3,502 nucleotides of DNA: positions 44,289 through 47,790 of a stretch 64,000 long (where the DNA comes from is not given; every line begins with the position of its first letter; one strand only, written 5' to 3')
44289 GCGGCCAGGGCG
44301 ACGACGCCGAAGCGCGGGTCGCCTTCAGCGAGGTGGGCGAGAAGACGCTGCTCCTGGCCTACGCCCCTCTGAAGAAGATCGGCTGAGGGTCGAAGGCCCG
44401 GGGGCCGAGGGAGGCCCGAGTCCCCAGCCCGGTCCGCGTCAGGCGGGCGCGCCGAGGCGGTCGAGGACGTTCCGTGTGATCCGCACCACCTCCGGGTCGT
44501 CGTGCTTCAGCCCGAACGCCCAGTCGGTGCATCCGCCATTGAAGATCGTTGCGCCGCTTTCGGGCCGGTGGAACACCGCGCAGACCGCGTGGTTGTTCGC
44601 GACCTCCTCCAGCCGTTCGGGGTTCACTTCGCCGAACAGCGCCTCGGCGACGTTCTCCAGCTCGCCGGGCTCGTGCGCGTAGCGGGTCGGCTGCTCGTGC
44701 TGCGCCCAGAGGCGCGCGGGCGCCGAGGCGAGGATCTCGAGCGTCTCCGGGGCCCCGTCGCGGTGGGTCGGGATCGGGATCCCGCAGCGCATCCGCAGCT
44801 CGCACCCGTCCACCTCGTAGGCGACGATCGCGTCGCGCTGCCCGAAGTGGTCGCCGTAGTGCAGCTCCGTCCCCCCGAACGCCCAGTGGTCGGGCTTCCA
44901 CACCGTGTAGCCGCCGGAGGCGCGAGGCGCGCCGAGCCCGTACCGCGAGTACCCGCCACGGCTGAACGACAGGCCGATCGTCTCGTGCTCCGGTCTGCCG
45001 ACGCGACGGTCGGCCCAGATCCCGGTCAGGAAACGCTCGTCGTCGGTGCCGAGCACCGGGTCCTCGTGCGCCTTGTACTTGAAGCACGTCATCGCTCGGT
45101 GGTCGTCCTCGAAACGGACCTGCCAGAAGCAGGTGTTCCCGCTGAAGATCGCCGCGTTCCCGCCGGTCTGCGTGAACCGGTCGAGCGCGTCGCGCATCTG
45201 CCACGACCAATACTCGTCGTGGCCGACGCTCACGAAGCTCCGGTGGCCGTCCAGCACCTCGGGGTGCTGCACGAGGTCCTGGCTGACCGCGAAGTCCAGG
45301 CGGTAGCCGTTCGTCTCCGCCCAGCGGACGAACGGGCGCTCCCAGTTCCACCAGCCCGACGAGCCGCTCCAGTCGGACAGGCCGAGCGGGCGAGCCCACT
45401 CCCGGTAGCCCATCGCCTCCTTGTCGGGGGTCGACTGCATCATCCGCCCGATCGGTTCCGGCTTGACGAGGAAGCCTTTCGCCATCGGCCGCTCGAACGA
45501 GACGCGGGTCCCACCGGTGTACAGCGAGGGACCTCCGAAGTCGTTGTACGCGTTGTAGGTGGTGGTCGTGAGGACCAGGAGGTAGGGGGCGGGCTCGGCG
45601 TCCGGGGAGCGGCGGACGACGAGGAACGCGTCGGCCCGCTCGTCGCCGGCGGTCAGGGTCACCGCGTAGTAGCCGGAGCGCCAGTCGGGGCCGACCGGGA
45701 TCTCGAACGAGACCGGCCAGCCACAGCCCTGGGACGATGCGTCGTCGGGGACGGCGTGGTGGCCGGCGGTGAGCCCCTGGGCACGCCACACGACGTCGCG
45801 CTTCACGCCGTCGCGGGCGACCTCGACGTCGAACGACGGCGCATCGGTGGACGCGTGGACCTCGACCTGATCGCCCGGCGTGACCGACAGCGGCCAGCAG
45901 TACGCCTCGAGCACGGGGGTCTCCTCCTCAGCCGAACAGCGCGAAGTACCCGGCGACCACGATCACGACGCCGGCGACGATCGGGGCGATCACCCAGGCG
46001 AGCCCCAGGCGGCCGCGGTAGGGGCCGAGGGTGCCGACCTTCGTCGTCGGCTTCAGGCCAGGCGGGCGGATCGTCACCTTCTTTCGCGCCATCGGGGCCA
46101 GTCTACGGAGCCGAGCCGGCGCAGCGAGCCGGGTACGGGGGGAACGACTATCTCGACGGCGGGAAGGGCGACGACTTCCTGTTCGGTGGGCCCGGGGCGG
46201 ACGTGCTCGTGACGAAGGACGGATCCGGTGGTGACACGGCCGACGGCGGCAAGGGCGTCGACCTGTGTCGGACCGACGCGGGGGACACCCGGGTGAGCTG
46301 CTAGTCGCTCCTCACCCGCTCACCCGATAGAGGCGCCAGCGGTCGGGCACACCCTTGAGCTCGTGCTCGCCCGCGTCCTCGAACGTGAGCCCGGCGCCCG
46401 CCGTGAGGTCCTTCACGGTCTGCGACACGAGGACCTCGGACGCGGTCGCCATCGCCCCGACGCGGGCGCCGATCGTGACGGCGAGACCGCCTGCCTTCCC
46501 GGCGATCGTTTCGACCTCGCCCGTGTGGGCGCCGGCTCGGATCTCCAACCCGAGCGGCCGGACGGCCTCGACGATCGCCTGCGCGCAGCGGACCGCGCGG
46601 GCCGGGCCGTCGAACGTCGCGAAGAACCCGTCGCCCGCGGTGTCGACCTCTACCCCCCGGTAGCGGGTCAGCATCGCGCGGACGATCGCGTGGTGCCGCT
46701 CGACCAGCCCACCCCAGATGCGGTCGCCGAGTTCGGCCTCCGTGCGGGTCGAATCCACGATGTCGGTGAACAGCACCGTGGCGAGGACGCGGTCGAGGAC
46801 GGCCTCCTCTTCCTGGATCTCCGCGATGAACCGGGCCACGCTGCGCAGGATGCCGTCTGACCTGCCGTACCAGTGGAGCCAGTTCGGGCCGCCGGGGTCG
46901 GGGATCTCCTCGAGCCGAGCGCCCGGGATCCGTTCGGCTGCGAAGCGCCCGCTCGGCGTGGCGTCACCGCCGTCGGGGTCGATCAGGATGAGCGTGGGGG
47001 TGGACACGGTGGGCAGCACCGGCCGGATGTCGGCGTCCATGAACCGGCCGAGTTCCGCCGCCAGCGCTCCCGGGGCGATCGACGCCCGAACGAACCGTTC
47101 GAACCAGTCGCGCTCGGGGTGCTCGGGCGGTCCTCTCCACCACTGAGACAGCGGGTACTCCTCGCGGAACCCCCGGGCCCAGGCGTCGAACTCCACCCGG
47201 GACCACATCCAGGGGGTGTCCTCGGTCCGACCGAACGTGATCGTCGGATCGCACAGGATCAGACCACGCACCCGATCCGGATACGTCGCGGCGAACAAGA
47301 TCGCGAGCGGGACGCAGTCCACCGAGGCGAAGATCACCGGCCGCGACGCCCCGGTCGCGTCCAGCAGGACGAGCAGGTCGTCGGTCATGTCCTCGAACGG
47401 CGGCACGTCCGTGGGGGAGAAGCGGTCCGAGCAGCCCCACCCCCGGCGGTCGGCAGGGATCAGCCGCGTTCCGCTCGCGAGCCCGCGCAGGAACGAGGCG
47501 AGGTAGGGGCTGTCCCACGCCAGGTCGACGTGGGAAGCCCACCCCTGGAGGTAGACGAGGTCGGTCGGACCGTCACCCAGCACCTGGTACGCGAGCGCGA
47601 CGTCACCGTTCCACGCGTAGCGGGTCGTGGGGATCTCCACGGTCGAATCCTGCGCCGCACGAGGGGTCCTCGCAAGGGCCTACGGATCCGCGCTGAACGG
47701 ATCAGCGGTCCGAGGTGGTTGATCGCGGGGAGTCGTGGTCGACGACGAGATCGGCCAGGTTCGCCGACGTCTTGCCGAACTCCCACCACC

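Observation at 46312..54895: Head-to-tail array of six LipJ-like (alpha/beta-hydrolase-fold + class III cyclase) paralogues in different states of decay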

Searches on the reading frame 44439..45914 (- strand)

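Call 3: search_protein_families(library=pfam, proteins=[window:44439-45914:-], max_evalue=0.01)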
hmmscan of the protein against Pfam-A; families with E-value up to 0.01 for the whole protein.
window:44439-45914:- (491 aa): 1 family
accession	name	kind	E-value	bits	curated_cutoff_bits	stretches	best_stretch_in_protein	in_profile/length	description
PF20254.3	DMFA2_C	-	3.5e-77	260.8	27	1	36-470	12-369/374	N,N-dimethylformamidase beta subunit-like, C-terminal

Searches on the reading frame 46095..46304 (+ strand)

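Call 72: search_protein_families(library=pfam, proteins=[window:46095-46304:+], max_evalue=0.01)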
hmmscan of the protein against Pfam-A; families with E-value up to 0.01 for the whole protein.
window:46095-46304:+ (69 aa): 1 family
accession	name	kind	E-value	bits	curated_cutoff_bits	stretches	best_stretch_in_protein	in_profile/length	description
PF00353.25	HemolysinCabind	-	1.6e-08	34.8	23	1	13-43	2-32/36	RTX calcium-binding nonapeptide repeat (4 copies)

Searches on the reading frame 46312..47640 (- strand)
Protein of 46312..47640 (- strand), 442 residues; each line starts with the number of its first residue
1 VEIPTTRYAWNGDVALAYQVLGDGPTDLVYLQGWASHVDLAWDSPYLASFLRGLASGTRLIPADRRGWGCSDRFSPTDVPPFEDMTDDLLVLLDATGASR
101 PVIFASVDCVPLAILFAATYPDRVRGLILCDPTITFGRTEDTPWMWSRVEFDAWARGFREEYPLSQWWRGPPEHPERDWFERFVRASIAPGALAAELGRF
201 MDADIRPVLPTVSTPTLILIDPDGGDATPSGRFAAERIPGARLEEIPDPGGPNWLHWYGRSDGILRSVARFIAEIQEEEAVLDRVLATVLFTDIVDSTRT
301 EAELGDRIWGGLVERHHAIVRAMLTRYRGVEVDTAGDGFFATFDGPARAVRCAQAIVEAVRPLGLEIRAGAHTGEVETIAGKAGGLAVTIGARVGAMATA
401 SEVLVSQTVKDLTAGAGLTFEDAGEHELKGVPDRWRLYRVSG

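Call 3: search_protein_families(library=pfam, proteins=[window:46312-47640:-], max_evalue=0.01)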
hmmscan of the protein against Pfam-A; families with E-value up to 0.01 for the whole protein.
window:46312-47640:- (442 aa): 3 families
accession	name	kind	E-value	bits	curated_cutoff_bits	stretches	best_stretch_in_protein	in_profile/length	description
PF00211.25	Guanylate_cyc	-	5.6e-09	36.3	21.9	1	288-438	10-179/183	Adenylate and Guanylate cyclase catalytic domain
PF00561.26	Abhydrolase_1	-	1.3e-05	25.5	25.8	1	28-145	3-118/245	alpha/beta hydrolase fold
PF12146.15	Hydrolase_4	-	0.0053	16.5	27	0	57-137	31-114/239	Serine aminopeptidase, S33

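Call 18: find_related_loci(query=A1, collection=genome_contigs, flank=10000)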
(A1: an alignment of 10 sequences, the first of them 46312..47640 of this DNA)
Query A1 (442 aa) in genome_contigs; peptide patterns used: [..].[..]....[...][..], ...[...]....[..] (x = any residue, [..] = any of these).
600 stretches matched a pattern (row limit reached: there are more); 583 encode a relative of the query (tblastn E <= 1e-3); the best 80 are kept; 80 distinct loci.
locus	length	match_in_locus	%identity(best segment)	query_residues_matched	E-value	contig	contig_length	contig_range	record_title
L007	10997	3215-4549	61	1-440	9e-173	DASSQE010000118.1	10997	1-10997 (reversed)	MAG TPA_asm: Gaiellaceae bacterium isolate SMAG_U454 k141_738025, whole genome shotgun sequence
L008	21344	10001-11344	58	4-442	2e-163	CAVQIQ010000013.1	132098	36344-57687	MAG: uncultured Actinomycetes bacterium isolate MFD10007.bin.3.88 genome assembly, contig: contig_49472, whole genome sh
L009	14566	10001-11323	53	1-441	2e-150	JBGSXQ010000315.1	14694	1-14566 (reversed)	MAG: Gaiellaceae bacterium isolate JTS-RE69 k141_9724244, whole genome shotgun sequence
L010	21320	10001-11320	56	6-440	1e-146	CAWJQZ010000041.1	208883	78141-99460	MAG: uncultured Chloroflexia bacterium isolate MFD02979.bin.2.128 genome assembly, contig: contig_48453, whole genome sh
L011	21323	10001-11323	54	4-441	3e-145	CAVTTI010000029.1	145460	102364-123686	MAG: uncultured Actinomycetes bacterium isolate MFD05176.bin.3.630 genome assembly, contig: contig_90010, whole genome s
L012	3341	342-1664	55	4-441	4e-149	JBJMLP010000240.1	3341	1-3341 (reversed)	MAG: Actinomycetota bacterium isolate H3_18_all_fractions_metab_maxbC_50_69_9 k255_5451997, whole genome shotgun sequenc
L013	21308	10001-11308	56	6-442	6e-141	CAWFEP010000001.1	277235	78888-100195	MAG: uncultured Actinomycetota bacterium isolate MFD04434.bin.2.51 genome assembly, contig: contig_1718, whole genome sh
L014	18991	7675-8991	67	4-440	0e+0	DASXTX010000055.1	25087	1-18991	MAG TPA_asm: Actinomycetota bacterium isolate SMAG_U4703 k141_1719912, whole genome shotgun sequence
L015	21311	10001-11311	53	1-437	1e-137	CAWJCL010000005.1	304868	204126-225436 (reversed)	MAG: uncultured Actinomycetes bacterium isolate MFD04944.bin.1.73 genome assembly, contig: contig_84157, whole genome sh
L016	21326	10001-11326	51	1-440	1e-135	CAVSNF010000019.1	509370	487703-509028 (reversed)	MAG: uncultured Actinomycetes bacterium isolate MFD03975.bin.2.246 genome assembly, contig: contig_22380, whole genome s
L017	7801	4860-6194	51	2-439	1e-132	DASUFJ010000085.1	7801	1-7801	MAG TPA_asm: Candidatus Limnocylindria bacterium isolate SMAG_U1376 k141_992140, whole genome shotgun sequence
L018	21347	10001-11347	53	1-441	4e-131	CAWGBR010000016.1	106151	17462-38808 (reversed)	MAG: uncultured Thermoleophilia bacterium isolate MFD06229.bin.2.40 genome assembly, contig: contig_60654, whole genome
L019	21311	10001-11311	50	7-440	7e-127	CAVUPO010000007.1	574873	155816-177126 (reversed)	MAG: uncultured Actinomycetes bacterium isolate MFD05684.bin.2.31 genome assembly, contig: contig_68777, whole genome sh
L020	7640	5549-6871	50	3-441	9e-127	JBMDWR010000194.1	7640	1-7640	MAG: Actinomycetota bacterium isolate ContSoil0_1 ContSoil0_contig194, whole genome shotgun sequence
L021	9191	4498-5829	51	4-442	1e-124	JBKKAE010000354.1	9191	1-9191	MAG: Actinomycetota bacterium isolate swi_bin.288 S1Ck127_18415793_flag_1_multi_9.0000_len_9191, whole genome shotgun se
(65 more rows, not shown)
